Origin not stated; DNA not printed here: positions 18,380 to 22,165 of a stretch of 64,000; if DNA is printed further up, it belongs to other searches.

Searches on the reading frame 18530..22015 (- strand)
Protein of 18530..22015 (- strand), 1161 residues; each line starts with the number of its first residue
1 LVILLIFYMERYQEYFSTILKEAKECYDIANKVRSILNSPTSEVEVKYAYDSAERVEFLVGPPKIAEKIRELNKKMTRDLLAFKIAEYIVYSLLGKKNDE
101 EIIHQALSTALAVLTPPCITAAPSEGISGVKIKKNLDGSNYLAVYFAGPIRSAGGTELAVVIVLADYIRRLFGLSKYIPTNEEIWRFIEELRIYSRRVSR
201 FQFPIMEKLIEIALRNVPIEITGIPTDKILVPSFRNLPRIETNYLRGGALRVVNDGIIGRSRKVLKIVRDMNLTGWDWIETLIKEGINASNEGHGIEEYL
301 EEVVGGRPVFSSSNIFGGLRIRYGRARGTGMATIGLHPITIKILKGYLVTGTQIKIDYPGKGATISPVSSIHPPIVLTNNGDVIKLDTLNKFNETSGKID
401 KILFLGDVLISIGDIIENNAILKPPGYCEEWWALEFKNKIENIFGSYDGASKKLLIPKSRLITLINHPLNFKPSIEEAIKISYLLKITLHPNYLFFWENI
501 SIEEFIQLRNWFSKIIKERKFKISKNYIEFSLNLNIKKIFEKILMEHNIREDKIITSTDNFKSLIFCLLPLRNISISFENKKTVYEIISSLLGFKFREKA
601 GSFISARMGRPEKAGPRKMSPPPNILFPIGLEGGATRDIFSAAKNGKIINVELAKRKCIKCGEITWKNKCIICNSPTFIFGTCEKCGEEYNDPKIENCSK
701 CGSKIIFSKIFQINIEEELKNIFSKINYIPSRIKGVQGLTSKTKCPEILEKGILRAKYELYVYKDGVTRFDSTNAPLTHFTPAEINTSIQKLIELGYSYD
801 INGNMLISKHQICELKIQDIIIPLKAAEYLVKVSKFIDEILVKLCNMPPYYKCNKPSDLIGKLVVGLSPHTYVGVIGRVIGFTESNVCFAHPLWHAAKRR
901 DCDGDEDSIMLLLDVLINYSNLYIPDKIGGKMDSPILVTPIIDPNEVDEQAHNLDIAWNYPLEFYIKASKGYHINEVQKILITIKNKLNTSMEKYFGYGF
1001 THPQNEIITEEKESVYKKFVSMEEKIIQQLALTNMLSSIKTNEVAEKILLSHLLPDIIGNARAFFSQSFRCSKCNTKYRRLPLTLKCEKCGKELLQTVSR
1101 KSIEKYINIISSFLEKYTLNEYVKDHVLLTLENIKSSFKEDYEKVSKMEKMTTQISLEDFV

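Call 47: search_protein_families(library=pfam, proteins=[window:18530-22015:-], max_evalue=0.00001)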
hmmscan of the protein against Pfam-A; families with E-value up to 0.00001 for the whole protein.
window:18530-22015:- (1161 aa): 3 families
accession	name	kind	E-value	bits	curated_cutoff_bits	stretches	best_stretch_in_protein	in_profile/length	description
PF24846.1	PolC_DP2_cat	-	6.7e-123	409.9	24.3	1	731-1025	6-299/299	DNA polymerase II large subunit DP2, catalytic domain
PF24844.1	PolC_DP2_central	-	1.5e-107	360.2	24.3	1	297-690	12-370/372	DNA polymerase II large subunit DP2, central domain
PF03833.19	PolC_DP2_N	-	3.8e-97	325.1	24.3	1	14-284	1-270/271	DNA polymerase II large subunit DP2, N-terminal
